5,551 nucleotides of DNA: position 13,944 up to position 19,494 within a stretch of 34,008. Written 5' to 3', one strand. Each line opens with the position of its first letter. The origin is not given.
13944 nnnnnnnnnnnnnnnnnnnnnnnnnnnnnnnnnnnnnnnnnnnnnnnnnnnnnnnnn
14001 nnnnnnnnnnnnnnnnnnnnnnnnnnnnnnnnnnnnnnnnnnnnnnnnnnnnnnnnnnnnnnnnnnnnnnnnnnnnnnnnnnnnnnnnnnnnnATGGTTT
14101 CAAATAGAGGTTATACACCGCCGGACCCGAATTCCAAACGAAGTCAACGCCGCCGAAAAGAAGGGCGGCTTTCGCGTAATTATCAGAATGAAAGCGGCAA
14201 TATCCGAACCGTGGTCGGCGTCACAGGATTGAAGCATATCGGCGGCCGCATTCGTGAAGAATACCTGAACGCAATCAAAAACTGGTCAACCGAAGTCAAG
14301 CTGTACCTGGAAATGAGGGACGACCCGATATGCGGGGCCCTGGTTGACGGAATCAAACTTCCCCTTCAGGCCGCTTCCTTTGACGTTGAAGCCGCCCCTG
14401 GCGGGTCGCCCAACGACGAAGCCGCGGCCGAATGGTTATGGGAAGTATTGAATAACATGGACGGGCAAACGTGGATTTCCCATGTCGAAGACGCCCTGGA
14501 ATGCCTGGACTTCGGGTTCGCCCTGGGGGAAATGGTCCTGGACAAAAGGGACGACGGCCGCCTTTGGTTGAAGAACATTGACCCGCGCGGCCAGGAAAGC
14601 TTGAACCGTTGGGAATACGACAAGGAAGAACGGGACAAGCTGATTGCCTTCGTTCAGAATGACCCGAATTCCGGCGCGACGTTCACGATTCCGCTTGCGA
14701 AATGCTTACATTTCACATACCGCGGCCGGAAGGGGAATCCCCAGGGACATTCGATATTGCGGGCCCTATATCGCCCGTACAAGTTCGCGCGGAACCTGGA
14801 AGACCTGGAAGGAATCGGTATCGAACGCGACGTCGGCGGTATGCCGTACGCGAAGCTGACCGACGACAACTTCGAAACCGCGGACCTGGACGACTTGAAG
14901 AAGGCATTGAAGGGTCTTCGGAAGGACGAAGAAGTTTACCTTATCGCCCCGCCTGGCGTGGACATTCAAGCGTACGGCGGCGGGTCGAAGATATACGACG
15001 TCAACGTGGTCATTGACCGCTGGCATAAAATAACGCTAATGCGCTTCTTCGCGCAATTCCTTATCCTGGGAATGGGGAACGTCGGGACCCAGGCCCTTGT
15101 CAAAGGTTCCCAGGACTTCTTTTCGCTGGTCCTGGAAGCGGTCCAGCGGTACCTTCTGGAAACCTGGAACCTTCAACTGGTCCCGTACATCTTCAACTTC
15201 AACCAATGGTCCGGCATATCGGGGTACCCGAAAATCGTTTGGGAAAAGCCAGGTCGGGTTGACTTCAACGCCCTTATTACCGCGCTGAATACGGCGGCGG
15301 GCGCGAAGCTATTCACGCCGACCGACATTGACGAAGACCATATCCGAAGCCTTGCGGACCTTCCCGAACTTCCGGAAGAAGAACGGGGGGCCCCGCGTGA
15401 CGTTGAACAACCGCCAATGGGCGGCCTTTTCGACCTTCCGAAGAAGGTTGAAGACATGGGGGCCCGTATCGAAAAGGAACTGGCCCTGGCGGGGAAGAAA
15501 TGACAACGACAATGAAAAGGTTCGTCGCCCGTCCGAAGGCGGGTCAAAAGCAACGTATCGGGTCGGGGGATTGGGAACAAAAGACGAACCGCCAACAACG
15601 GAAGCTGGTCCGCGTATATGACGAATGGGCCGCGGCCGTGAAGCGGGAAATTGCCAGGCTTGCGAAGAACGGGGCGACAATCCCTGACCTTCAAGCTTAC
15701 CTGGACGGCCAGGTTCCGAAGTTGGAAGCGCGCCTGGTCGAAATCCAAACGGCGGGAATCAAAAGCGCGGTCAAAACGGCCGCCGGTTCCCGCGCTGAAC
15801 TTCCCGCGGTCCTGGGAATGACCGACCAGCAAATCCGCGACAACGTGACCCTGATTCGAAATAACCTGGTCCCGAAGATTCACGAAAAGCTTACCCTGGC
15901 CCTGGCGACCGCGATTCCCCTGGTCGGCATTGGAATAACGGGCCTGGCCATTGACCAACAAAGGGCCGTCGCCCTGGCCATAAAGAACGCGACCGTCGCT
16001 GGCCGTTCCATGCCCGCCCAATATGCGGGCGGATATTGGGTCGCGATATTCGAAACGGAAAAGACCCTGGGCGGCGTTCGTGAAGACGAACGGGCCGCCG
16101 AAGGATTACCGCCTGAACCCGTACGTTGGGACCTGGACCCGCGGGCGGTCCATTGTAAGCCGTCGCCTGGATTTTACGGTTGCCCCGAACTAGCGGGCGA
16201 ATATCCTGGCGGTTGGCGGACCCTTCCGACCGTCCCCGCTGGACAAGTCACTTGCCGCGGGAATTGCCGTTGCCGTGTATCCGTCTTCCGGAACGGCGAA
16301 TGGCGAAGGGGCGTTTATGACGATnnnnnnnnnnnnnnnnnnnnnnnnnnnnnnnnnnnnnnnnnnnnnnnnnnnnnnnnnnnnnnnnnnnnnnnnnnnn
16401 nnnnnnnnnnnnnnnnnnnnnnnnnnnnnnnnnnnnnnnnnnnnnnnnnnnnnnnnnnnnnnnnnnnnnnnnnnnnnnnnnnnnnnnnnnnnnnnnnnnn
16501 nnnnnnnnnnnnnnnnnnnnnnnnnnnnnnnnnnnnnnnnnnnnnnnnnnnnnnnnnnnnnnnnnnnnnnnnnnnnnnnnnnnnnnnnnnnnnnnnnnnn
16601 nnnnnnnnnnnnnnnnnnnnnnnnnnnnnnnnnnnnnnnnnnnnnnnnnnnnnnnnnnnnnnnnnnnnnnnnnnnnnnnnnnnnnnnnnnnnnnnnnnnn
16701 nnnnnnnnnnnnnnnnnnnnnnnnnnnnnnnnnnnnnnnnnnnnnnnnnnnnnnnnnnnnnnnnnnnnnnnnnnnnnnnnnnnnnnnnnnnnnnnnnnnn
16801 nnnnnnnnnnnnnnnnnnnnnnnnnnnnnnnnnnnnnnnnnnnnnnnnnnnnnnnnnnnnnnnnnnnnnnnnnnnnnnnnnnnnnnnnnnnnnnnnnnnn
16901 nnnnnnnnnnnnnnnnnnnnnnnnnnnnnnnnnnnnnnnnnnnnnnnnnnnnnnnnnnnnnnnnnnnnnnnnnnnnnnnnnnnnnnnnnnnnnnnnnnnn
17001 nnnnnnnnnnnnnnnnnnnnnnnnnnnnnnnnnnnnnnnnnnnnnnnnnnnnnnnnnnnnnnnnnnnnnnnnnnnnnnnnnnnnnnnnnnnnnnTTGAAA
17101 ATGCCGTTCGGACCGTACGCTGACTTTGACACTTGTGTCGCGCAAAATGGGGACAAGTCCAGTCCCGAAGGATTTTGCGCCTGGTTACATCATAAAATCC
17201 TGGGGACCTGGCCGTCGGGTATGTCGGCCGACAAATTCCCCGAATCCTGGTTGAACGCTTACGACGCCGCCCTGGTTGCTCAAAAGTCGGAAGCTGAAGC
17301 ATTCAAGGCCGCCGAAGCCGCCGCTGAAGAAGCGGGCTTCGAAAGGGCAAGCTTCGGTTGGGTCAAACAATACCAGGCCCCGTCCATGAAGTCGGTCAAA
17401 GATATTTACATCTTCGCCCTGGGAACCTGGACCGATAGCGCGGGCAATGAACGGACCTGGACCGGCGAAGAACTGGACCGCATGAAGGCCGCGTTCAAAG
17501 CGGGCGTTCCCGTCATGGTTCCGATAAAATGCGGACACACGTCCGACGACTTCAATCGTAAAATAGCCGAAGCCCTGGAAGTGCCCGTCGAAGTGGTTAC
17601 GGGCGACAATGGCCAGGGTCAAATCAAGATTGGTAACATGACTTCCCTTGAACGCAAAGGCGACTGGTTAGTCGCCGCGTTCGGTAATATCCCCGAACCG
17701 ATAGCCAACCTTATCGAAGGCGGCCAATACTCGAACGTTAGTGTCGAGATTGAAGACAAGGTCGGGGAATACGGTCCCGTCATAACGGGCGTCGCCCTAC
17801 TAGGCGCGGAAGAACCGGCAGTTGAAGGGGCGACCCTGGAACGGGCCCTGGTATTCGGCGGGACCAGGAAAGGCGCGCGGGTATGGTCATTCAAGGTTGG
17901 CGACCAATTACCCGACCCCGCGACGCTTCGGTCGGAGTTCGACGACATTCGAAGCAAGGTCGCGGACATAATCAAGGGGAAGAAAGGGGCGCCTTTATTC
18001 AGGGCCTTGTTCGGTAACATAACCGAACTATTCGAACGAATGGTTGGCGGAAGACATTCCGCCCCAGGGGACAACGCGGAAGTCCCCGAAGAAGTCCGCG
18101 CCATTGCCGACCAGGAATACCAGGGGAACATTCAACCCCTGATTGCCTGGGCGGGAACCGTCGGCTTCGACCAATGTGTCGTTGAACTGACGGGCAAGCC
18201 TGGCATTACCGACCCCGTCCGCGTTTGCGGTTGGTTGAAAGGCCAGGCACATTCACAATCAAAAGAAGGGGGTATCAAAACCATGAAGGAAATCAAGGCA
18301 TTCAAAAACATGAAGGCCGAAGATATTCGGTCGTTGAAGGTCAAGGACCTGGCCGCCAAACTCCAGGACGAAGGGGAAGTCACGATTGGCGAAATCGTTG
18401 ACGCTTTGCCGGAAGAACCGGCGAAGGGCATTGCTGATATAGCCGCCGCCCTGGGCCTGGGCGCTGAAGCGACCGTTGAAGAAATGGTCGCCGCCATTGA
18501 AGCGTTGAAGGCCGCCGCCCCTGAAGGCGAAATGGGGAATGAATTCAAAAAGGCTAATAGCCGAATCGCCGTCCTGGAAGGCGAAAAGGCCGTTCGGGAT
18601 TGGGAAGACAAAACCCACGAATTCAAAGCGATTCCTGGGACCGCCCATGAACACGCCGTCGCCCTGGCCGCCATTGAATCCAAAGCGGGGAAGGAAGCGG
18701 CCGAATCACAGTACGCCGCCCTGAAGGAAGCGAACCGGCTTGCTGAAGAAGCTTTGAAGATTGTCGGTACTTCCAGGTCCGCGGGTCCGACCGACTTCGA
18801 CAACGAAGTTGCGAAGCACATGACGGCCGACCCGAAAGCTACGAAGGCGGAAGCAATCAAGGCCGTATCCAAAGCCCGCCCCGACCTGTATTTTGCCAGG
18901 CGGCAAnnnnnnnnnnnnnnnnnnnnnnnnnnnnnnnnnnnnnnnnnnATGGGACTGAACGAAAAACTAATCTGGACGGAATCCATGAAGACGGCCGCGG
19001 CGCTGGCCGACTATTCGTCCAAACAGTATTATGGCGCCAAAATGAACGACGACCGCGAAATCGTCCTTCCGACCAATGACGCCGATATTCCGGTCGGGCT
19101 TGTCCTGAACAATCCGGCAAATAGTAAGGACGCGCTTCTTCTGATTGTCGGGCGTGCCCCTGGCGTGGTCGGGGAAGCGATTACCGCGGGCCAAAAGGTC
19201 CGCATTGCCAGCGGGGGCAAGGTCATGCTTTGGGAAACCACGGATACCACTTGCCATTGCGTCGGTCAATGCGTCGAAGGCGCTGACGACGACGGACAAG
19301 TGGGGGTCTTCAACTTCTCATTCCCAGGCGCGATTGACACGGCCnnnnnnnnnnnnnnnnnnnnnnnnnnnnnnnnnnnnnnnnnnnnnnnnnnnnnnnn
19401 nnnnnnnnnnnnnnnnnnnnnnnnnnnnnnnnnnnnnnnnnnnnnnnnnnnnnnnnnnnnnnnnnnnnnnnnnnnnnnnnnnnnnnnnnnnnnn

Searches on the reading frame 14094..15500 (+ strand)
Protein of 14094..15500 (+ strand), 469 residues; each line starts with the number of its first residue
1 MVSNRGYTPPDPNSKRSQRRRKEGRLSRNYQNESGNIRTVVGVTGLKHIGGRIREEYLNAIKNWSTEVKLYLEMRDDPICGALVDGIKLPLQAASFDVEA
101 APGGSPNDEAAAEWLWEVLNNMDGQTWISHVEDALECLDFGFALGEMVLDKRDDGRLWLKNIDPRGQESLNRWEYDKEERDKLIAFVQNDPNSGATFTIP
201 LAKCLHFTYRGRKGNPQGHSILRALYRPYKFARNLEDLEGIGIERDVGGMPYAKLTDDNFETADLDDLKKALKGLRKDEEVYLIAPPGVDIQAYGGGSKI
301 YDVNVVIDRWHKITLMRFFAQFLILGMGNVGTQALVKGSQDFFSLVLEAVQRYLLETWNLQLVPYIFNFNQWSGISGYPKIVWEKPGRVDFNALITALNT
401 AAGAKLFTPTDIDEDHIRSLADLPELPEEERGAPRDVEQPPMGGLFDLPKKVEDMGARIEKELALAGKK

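Call 9: search_protein_families(library=phrogs, proteins=[window:14094-15500:+], max_evalue=0.01)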
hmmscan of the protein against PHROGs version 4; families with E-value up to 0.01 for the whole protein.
window:14094-15500:+ (469 aa): 2 families
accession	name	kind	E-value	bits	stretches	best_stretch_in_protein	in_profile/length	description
phrog_113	-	head and packaging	7.7e-61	207.5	1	33-444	33-430/1272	portal protein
phrog_30239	-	unknown function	0.0009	19.4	0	198-304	218-334/349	-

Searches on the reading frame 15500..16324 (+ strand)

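Call 9: search_protein_families(library=phrogs, proteins=[window:15500-16324:+], max_evalue=0.01)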
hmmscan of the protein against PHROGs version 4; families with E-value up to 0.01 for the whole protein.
window:15500-16324:+ (275 aa): 2 families
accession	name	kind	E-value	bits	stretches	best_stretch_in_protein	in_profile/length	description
phrog_1657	-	head and packaging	0.0012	19.2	1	29-120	30-129/337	head morphogenesis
phrog_24776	-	unknown function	0.0085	16.9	0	211-265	159-206/218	-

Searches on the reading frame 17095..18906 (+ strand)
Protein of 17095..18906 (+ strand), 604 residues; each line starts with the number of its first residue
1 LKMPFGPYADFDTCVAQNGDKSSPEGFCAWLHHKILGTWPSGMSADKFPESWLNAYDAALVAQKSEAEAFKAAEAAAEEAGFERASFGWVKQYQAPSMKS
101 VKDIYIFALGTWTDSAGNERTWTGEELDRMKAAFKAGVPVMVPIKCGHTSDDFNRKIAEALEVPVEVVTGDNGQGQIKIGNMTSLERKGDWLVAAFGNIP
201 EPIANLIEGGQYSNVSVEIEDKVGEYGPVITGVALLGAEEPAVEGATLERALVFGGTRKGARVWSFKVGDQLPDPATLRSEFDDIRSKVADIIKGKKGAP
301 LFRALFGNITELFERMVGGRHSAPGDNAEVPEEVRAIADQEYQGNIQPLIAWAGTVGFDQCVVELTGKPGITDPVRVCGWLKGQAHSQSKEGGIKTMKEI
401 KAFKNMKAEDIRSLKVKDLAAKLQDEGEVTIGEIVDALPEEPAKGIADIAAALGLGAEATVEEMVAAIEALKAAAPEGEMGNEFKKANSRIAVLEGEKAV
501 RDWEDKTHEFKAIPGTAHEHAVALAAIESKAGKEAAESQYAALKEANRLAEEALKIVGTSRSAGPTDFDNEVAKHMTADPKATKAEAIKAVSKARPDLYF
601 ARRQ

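Call 9: search_protein_families(library=phrogs, proteins=[window:17095-18906:+], max_evalue=0.01)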
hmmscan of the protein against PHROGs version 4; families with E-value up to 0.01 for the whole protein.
window:17095-18906:+ (604 aa): 4 families
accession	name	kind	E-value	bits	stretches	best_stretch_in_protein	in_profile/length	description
phrog_976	-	head and packaging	1.9e-19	71.3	1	81-247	15-158/415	head maturation protease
phrog_3894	-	head and packaging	3.4e-09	37.5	1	96-245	4-140/458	head maturation protease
phrog_6439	-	unknown function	8.9e-05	23.5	1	7-42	35-74/82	-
phrog_33677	-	head and packaging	0.00068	19.8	0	358-488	27-160/564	head maturation protease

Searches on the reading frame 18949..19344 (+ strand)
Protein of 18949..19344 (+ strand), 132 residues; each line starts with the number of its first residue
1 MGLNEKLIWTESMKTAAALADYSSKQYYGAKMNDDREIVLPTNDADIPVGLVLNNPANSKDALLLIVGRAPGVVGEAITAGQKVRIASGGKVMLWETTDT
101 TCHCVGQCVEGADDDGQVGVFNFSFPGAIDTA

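Call 9: search_protein_families(library=phrogs, proteins=[window:18949-19344:+], max_evalue=0.01)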
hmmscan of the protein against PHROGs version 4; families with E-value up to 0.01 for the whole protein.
window:18949-19344:+ (132 aa): 1 family
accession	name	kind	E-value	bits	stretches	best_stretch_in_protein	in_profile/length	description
phrog_673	-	head and packaging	2e-05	25.7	1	14-118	22-123/260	head scaffolding protein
